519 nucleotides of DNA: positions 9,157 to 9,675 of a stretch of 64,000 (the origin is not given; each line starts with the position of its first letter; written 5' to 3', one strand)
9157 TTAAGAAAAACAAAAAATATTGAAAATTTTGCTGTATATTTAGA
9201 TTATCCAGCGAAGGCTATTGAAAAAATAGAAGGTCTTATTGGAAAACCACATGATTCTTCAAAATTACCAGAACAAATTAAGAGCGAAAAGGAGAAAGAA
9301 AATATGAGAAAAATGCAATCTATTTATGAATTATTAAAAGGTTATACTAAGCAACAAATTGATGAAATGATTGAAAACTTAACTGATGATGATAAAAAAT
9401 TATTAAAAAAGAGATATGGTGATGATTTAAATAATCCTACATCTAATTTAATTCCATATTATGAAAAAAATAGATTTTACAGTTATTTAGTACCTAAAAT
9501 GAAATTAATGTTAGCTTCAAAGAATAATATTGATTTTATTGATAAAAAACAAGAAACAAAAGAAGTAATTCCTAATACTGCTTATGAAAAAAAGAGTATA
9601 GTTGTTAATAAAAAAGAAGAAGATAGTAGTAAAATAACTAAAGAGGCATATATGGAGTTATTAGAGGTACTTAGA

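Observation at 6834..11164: Three consecutive sigma-70 genes, two sharing an extra C-terminal '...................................' module and two sharing an N-terminal domain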

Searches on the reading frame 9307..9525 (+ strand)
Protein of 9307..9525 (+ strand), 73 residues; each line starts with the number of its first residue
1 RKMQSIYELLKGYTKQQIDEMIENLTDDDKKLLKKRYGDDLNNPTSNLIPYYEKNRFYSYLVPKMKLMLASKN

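Call 26: find_homologous_proteins(query=A2, max_evalue=0.001)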
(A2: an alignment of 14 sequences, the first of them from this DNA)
Query A2 (14 sequences) (73 aa, profile of the alignment): 13 proteins with E <= 0.001 among 486 candidates.
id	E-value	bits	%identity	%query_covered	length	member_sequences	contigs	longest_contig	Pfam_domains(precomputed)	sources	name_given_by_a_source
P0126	6.6e-29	117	45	90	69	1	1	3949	-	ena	-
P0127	4.1e-26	109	47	90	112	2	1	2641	-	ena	-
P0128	3.4e-25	106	44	100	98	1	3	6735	-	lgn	-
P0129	1.0e-23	101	45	100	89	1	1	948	-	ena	-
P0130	1.1e-23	101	43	95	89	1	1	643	-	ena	-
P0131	1.3e-23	101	39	97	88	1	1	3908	-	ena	-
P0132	3.1e-21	93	40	99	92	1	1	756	-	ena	-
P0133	1.5e-20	91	42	100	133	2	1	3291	-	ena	-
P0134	8.0e-20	88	45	99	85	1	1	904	-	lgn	-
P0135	2.0e-19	87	43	99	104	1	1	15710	-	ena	-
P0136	4.5e-19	86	40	99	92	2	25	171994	-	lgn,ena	-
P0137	1.1e-16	78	43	99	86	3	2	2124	-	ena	-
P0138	1.9e-16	78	41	99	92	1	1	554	-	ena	-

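Call 27: find_encoding_contigs(protein=P0136, flank=6000, max_places=3)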
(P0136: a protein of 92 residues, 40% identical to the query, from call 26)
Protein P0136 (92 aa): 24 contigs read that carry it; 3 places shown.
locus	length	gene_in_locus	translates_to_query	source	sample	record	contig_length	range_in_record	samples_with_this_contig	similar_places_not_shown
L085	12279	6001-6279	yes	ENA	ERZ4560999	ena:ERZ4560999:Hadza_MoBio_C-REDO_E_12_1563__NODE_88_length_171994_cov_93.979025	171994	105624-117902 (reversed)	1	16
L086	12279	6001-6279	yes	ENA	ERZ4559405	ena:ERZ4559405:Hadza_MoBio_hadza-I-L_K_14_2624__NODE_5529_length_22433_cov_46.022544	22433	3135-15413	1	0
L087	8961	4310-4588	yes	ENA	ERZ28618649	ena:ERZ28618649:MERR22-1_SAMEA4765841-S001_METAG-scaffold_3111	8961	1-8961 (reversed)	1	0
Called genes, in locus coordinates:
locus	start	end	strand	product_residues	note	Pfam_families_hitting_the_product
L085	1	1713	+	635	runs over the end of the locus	-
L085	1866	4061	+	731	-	-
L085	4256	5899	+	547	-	PF00133:tRNA-synt_1, PF01406:tRNA-synt_1e (weak), PF01921:tRNA-synt_1f (faint), PF09334:tRNA-synt_1g, PF01406:tRNA-synt_1e (weak), PF19303:Anticodon_3, PF08264:Anticodon_1 (weak)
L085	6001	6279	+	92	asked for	-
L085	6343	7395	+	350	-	-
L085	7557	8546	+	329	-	PF03444:WHD_HrcA (faint), PF08220:HTH_DeoR (faint), PF01628:HrcA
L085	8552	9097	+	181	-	PF01025:GrpE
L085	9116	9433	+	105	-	-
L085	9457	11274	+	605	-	PF00012:HSP70, PF06723:MreB_Mbl, PF00012:HSP70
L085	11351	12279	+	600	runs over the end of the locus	PF08439:Peptidase_M3_N, PF01432:Peptidase_M3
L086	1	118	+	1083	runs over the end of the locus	?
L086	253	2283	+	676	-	-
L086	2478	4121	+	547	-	PF00133:tRNA-synt_1, PF01406:tRNA-synt_1e (weak), PF01921:tRNA-synt_1f (faint), PF09334:tRNA-synt_1g, PF01406:tRNA-synt_1e (weak), PF19303:Anticodon_3, PF08264:Anticodon_1 (weak)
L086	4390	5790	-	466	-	PF06782:UPF0236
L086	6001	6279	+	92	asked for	-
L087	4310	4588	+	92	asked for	-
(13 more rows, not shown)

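Call 28: find_encoding_contigs(protein=P0135, flank=6000, max_places=2)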
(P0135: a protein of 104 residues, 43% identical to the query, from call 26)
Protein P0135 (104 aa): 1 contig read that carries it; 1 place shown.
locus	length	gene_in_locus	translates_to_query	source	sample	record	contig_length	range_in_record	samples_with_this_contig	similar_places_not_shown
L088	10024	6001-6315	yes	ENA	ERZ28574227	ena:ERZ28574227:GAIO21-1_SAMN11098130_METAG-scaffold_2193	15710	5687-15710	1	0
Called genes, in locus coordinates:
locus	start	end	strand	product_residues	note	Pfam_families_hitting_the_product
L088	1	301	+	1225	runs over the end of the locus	PF04563:RNA_pol_Rpb2_1, PF04561:RNA_pol_Rpb2_2, PF04565:RNA_pol_Rpb2_3, PF10385:RNA_pol_Rpb2_45, PF00562:RNA_pol_Rpb2_6, PF04560:RNA_pol_Rpb2_7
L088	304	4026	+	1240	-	PF04997:RNA_pol_Rpb1_1, PF00623:RNA_pol_Rpb1_2, PF04983:RNA_pol_Rpb1_3, PF05000:RNA_pol_Rpb1_4, PF04998:RNA_pol_Rpb1_5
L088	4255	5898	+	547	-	PF00133:tRNA-synt_1, PF01921:tRNA-synt_1f (faint), PF09334:tRNA-synt_1g, PF01406:tRNA-synt_1e (weak), PF19303:Anticodon_3, PF08264:Anticodon_1 (weak)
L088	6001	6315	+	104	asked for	-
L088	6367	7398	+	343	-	-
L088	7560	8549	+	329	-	PF03444:WHD_HrcA (faint), PF08220:HTH_DeoR (faint), PF01628:HrcA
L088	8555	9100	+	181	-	PF01025:GrpE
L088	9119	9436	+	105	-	-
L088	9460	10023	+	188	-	?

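Call 38: search_protein_representatives(alignment_id=A2)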
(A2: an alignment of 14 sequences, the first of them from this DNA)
Query: 14 sequences, 73 profile positions. Proteins with E-value up to 0.001 (for the whole library): 1244; up to 1e-10: 801; up to 1e-30: 173. The best 150 are listed.
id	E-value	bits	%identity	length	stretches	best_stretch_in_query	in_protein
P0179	1.7e-230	761.7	-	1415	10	3-71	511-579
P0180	1.2e-207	688.6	-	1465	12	2-73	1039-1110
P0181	2.8e-176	588.0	-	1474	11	3-72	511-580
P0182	2.4e-169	565.8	-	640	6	2-72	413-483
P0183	2.8e-163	546.4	-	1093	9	2-72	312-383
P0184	1.7e-146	492.6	-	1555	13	2-71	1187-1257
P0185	1.8e-146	492.5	-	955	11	4-72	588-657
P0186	3.2e-140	472.5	-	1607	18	2-72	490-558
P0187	2.0e-138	466.8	-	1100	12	2-71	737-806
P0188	1.0e-132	448.4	-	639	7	1-72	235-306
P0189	4.6e-121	411.1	-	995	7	4-70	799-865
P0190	2.3e-118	402.5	-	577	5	2-71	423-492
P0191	2.5e-115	392.7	-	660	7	3-72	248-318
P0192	3.7e-115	392.2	-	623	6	2-71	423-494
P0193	1.3e-113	387.3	-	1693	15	2-71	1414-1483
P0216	5.7e-81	282.6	-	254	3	3-71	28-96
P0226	5.0e-68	241.2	-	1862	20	2-69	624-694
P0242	2.3e-58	210.2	-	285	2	1-72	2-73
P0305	3.9e-39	148.6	-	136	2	1-72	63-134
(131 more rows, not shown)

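Call 40: search_protein_families(library=pfam, proteins=[P0179, P0180, P0182, P0186, P0188, P0216, P0226, P0242, P0305], max_evalue=0.001)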
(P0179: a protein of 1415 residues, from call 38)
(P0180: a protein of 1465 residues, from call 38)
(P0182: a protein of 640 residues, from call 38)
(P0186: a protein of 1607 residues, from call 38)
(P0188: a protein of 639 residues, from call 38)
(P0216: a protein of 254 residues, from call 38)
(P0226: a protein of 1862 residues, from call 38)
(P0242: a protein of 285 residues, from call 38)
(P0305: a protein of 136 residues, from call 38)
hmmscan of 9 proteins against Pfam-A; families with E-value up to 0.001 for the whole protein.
P0179 (1415 aa): 14 families
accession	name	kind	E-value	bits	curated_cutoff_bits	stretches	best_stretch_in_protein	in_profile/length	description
PF04545.22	Sigma70_r4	-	5.1e-33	112.8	24.1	2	415-462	5-49/50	Sigma-70, region 4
PF04542.20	Sigma70_r2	-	1.6e-20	73.1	24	1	243-312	1-70/71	Sigma-70 region 2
PF04539.22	Sigma70_r3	-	2.6e-13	50.3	25.3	1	322-396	1-77/78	Sigma-70 region 3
PF08281.18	Sigma70_r4_2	-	1.7e-10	40.8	25.7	0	829-856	2-29/54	Sigma-70, region 4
PF12024.13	DUF3512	-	1.1e-08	35.6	23.4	0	646-711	85-149/186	Domain of unknown function (DUF3512)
PF00140.25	Sigma70_r1_2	-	1.3e-08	35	22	1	205-237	1-33/34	Sigma-70 factor, region 1.2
PF18039.7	UBA_6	-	1.5e-05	25.4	23.5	0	345-385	5-38/42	UBA-like domain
PF13684.11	FakA-like_C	-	3.6e-05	23.7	23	0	674-715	152-193/216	Fatty acid kinase subunit A-like, C-terminal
PF14394.12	DUF4423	-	4.2e-05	23.9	30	0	327-451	22-144/165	Domain of unknown function (DUF4423)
PF08637.16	NCA2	-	0.0004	20.1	20.6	0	825-863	87-125/289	ATP synthase regulation protein NCA2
PF19775.4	DUF6261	-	0.00053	20.4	27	0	709-751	7-49/154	Family of unknown function (DUF6261)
PF03448.22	MgtE_N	-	0.00055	20.9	25.9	0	821-867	44-90/102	MgtE intracellular N domain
PF18152.6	DAHP_snth_FXD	-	0.00057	20.1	27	0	670-694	7-31/67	DAHP synthase ferredoxin-like domain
PF07499.19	RuvA_C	-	0.00082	20.2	24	0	749-766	15-33/47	RuvA, C-terminal domain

P0180 (1465 aa): 5 families
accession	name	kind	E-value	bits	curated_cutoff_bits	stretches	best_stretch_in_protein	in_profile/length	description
PF04545.22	Sigma70_r4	-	4.3e-43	145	24.1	1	413-460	5-48/50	Sigma-70, region 4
PF04542.20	Sigma70_r2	-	1.3e-23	83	24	1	240-309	1-70/71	Sigma-70 region 2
PF08281.18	Sigma70_r4_2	-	6.8e-22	77.3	25.7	0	971-998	2-29/54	Sigma-70, region 4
PF04539.22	Sigma70_r3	-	4e-19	68.9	25.3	1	319-393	1-76/78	Sigma-70 region 3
PF00140.25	Sigma70_r1_2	-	2.5e-07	31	22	1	205-234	4-33/34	Sigma-70 factor, region 1.2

P0182 (640 aa): 16 families
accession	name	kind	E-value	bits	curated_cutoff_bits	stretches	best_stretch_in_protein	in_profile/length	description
PF08281.18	Sigma70_r4_2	-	2.7e-15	56.2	25.7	0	194-220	1-27/54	Sigma-70, region 4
PF04545.22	Sigma70_r4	-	9.2e-14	51.1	24.1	0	47-68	1-22/50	Sigma-70, region 4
PF20196.3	DUF6559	-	3e-12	47.1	27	0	411-465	18-74/126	Family of unknown function (DUF6559)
PF18039.7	UBA_6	-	2.7e-08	34.1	23.5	0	347-359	13-25/42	UBA-like domain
PF03448.22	MgtE_N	-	7e-08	33.4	25.9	0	264-312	44-92/102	MgtE intracellular N domain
PF09345.15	SiaC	-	1.6e-07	31.5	24.5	0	224-281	21-76/120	SiaC family regulatory phosphoprotein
PF12024.13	DUF3512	-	3e-07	30.9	23.4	0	346-380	110-143/186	Domain of unknown function (DUF3512)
PF19314.4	DUF5917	-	6.6e-07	29.8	27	0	393-447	35-88/94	Family of unknown function (DUF5917)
PF20811.2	PARG_cat_N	-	7.3e-07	29.9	25.6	0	461-509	2-44/118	Poly (ADP-ribose) glycohydrolase (PARG), helical domain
PF07299.16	EF-G-binding_N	-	9.3e-07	29.7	27.1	0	108-137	27-56/83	Elongation factor G-binding protein, N-terminal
PF17997.7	Cry1Ac_D5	-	1.2e-06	28.9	25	0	189-223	63-95/173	Insecticidal delta-endotoxin CryIA(c) domain 5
PF13684.11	FakA-like_C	-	3.3e-06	27.1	23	0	426-463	152-189/216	Fatty acid kinase subunit A-like, C-terminal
PF06435.16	DUF1079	-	2.7e-05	24.5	27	0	340-355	4-19/31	Repeat of unknown function (DUF1079)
PF08713.17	DNA_alkylation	-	2.8e-05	24.3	21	0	431-504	3-63/213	DNA alkylation repair enzyme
PF10725.14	DUF2517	-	3.1e-05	24.1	25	0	384-396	29-41/61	Protein of unknown function (DUF2517)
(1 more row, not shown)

P0186 (1607 aa): 3 families
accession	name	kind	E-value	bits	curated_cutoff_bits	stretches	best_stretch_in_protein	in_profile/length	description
PF08281.18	Sigma70_r4_2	-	9.3e-13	48.1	25.7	0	366-396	2-32/54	Sigma-70, region 4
PF04545.22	Sigma70_r4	-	2.6e-10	40.1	24.1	0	509-527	1-19/50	Sigma-70, region 4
PF18039.7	UBA_6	-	1.3e-05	25.6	23.5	0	363-376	13-26/42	UBA-like domain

P0188 (639 aa): 2 families
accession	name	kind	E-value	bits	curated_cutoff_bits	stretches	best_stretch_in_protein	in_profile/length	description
PF04545.22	Sigma70_r4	-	1.6e-13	50.4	24.1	0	179-198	2-18/50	Sigma-70, region 4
PF08281.18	Sigma70_r4_2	-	2.9e-07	30.5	25.7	0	173-198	2-27/54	Sigma-70, region 4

P0216 (254 aa): 12 families
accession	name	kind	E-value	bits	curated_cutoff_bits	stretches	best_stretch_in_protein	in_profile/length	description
PF13684.11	FakA-like_C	-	2.4e-08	34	23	0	16-84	132-196/216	Fatty acid kinase subunit A-like, C-terminal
PF20196.3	DUF6559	-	3.4e-07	30.8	27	0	91-155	7-73/126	Family of unknown function (DUF6559)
PF12024.13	DUF3512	-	7.4e-07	29.6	23.4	0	42-66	114-138/186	Domain of unknown function (DUF3512)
PF18039.7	UBA_6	-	7.5e-06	26.3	23.5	0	38-51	13-26/42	UBA-like domain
PF13233.12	Complex1_LYR_2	-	7.6e-06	27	22.3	0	168-211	6-43/80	Complex1_LYR-like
PF03448.22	MgtE_N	-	1.6e-05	25.8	25.9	0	28-82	3-57/102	MgtE intracellular N domain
PF07337.16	CagY_M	-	2.5e-05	24.2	21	0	125-136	20-31/32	DC-EC Repeat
PF17944.6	Arg_decarbox_C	-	3.2e-05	24.8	23.3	0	117-144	20-46/51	Arginine decarboxylase C-terminal helical extension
PF04545.22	Sigma70_r4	-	3.6e-05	23.6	24.1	0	202-221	2-21/50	Sigma-70, region 4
PF08713.17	DNA_alkylation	-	8.7e-05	22.7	21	0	45-115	3-63/213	DNA alkylation repair enzyme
PF08281.18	Sigma70_r4_2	-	0.00034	20.6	25.7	0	196-222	2-28/54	Sigma-70, region 4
PF06435.16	DUF1079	-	0.00042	20.7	27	0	31-50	4-22/31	Repeat of unknown function (DUF1079)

P0226 (1862 aa): 2 families
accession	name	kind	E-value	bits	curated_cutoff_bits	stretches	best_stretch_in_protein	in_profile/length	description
PF20053.4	WC-rich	-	9.4e-12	45.5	24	0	808-836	49-77/106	Wolframin cysteine-rich domain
PF16901.10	DAO_C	-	6.4e-05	23.3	31.4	0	301-339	26-64/126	C-terminal domain of alpha-glycerophosphate oxidase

P0242 (285 aa): 3 families
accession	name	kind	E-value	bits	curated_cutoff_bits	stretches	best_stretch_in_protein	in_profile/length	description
PF08281.18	Sigma70_r4_2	-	5.7e-07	29.5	25.7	0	16-42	1-27/54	Sigma-70, region 4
PF04545.22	Sigma70_r4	-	9.5e-07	28.7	24.1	0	23-43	2-22/50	Sigma-70, region 4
PF13684.11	FakA-like_C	-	1.5e-05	24.9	23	0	90-134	151-195/216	Fatty acid kinase subunit A-like, C-terminal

P0305 (136 aa): 2 families
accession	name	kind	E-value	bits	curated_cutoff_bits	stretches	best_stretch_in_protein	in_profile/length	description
PF04545.22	Sigma70_r4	-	6.8e-08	32.3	24.1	1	83-110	1-28/50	Sigma-70, region 4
PF08281.18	Sigma70_r4_2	-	7.9e-05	22.7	25.7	0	78-111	2-35/54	Sigma-70, region 4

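Call 49: search_solved_structures(query=A2, max_evalue=10, show_alignments=3)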
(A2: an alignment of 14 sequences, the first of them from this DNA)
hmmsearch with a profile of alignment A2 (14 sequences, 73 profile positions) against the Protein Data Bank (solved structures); distinct sequences matched with E-value up to 10: 30.
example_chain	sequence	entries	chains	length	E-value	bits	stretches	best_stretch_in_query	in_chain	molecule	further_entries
4g8x_A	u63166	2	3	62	0.0026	21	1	15-40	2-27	RNA polymerase sigma factor rpoD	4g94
4g6d_A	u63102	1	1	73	0.0036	20.5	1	15-40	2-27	RNA polymerase sigma factor rpoD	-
7l7b_F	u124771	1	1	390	0.004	20.4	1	15-38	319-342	RNA polymerase sigma factor SigA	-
7ckq_F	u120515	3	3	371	0.0085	19.3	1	15-40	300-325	RNA polymerase sigma factor SigA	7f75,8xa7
1tty_A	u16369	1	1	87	0.027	17.7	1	15-38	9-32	RNA polymerase sigma factor rpoD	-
8x6f_E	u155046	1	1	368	0.05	16.8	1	15-40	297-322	RNA polymerase sigma factor SigA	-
8gzg_F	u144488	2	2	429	0.11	15.7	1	15-40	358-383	RNA polymerase sigma factor SigA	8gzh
8h3v_G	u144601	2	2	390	0.13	15.6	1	15-40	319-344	RNA polymerase sigma factor SigA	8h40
9dvs_G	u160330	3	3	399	0.23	14.7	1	15-40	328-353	RNA polymerase sigma factor SigA1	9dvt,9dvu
4dwn_A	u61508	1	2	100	0.28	14.5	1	14-47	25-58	Bcl10-interacting CARD protein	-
4fh0_A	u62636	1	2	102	0.29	14.4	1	14-47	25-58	Bcl10-interacting CARD protein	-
6pmi_F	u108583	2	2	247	0.34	14.2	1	9-42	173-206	RNA polymerase sigma factor FliA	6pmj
3brx_A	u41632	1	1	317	0.39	14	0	11-69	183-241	Annexin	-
1n00_A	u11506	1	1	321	0.51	13.6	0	11-69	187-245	annexin Gh1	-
4npf_Y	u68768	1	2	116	0.55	13.5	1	32-61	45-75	Immunoglobulin G-binding protein A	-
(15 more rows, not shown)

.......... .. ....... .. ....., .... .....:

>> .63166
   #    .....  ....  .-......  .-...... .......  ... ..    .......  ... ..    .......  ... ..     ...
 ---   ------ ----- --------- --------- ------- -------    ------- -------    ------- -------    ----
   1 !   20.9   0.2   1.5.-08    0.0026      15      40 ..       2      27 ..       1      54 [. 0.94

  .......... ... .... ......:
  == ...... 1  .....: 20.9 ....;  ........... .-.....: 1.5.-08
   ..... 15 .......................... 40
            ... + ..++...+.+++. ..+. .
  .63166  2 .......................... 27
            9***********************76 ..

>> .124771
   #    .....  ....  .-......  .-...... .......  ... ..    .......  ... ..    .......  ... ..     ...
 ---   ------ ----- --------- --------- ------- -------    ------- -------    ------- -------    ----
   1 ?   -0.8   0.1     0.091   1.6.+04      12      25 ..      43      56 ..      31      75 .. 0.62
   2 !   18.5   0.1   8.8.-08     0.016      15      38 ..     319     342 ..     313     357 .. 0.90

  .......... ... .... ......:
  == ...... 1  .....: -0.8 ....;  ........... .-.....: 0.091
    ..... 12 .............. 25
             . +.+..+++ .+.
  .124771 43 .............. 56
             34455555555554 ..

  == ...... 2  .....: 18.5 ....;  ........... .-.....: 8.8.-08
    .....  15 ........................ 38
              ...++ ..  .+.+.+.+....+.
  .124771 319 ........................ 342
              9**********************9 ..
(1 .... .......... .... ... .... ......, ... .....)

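Call 62: search_protein_families(library=ncbifam, proteins=[P0136, P0216], max_evalue=1)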
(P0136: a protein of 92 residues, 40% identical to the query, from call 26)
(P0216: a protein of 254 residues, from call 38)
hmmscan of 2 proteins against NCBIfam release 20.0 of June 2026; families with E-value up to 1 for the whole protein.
P0136 (92 aa): 1 family
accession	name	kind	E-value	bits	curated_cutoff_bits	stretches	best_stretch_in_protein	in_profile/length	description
TIGR03589.1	PseB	equivalog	0.031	13.2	407.75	1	19-84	233-297/324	UDP-N-acetylglucosamine 4,6-dehydratase (inverting)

P0216 (254 aa): 29 families (the best 25 are shown)
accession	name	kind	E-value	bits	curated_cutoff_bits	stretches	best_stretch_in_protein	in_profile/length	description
TIGR02393.1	RpoD_Cterm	equivalog_domain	4.2e-09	36.4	354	3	35-83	162-206/238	RNA polymerase sigma factor RpoD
TIGR00137.1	gid_trmFO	equivalog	3.9e-07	29.2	428.65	2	123-188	164-229/433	FADH(2)-oxidizing methylenetetrahydrofolate--tRNA-(uracil(54)-C(5))-methyltransferase TrmFO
TIGR02937.1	sigma70-ECF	superfamily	2.3e-05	24.1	42.9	0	33-67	101-135/165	sigma-70 family RNA polymerase sigma factor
TIGR02997.1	Sig70-cyanoRpoD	subfamily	3e-05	23.5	384.5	1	11-66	213-266/298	RNA polymerase sigma factor, RpoD/SigA family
NF004471.0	PRK05803.1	subfamily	0.00017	20.9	252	1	27-66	153-193/235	RNA polymerase sporulation sigma factor SigK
NF053879.1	RNAPolSigSigVBac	equivalog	0.00029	20.5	190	1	35-89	93-147/160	RNA polymerase sigma factor SigV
NF050133.1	TransRegFabT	equivalog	0.00061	20.1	200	0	7-58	73-123/138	fatty acid biosynthesis transcriptional regulator FabT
TIGR02952.1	Sig70_famx2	equivalog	0.0011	19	206.45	1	5-95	78-168/170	ECF subfamily RNA polymerase sigma factor, BldN family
NF033503.1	LarB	equivalog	0.0015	18.3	175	0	38-89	20-71/209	nickel pincer cofactor biosynthesis protein LarB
NF005920.0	PRK07921.1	subfamily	0.002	17.2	464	0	37-68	254-285/328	RNA polymerase sigma factor SigB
NF003739.0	PRK05335.1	equivalog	0.002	16.9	262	0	124-183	168-227/441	methylenetetrahydrofolate--tRNA-(uracil(54)-C(5))-methyltransferase (FADH(2)-oxidizing) TrmFO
NF006666.0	PRK09210.1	equivalog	0.0029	17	572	0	39-65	298-324/370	RNA polymerase sigma factor RpoD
NF002696.0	PRK02487.1-5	equivalog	0.0069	15.8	146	0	43-87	3-47/160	heme-degrading domain-containing protein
NF040556.1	CAS_Csx28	equivalog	0.013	15.5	50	0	36-101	35-100/172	type VI-B CRISPR accessory protein Csx28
NF045560.1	aroma_sacti_dom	domain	0.018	15.2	30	0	196-214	18-36/52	aroma-sacti cluster domain-containing protein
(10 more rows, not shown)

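Call 63: search_protein_families(library=phrogs, proteins=[P0136, P0216], max_evalue=1)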
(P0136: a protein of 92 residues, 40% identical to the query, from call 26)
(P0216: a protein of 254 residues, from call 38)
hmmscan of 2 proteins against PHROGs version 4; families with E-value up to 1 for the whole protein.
P0136 (92 aa): 0 families

P0216 (254 aa): 40 families (the best 25 are shown)
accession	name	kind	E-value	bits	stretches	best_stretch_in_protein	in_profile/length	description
phrog_5004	-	unknown function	1.4e-08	35.7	3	113-155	130-172/213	-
phrog_5681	-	unknown function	1.1e-05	26.7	0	124-167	2-45/135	-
phrog_351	-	transcription regulation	1.8e-05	24.5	3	189-233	660-699/928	RNA polymerase sigma factor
phrog_16095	-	unknown function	0.00011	23.6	1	60-103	27-72/91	-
phrog_36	-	transcription regulation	0.00012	22.8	1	40-66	130-156/220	transcriptional regulator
phrog_23799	-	unknown function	0.0003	22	0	106-141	39-74/82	-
phrog_3512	-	transcription regulation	0.00042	21.5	0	45-67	64-83/130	sigma factor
phrog_2992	-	tail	0.00049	20.5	1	57-110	30-84/301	tail assembly chaperone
phrog_32564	-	unknown function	0.0013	19.8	1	27-68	34-73/76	-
phrog_22397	-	unknown function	0.0028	19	0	43-78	48-78/85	-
phrog_15672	-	unknown function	0.0029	18.2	0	107-157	84-133/273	-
phrog_17389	-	unknown function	0.0071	17.7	0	81-109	41-70/72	-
phrog_32725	-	unknown function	0.0089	17.2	0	118-141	8-31/106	-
phrog_33277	-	DNA, RNA and nucleotide metabolism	0.0096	17.1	1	44-142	20-115/150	ParB-like partition protein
phrog_1957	-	unknown function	0.014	16.4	0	39-55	58-74/82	-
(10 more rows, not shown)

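Call 79: search_dna_similar(query=P0216, collection=plasmids, mode=protein, max_evalue=0.001, max_rows=15)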
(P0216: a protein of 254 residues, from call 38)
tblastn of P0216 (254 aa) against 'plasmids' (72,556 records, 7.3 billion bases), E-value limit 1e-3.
No match.

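Call 80: search_dna_similar(query=P0216, collection=phages, mode=protein, max_evalue=0.001, max_rows=15)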
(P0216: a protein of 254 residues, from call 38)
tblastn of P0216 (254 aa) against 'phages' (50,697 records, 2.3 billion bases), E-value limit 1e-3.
No match.

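Call 82: find_related_loci(query=P0216, collection=viral_contigs, flank=6000)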
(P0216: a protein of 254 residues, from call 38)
Query P0216 (254 aa) in viral_contigs; peptide patterns used: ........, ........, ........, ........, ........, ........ (x = any residue, [..] = any of these).
14 stretches matched a pattern, but none encodes a relative of the query by tblastn (E <= 1e-3).
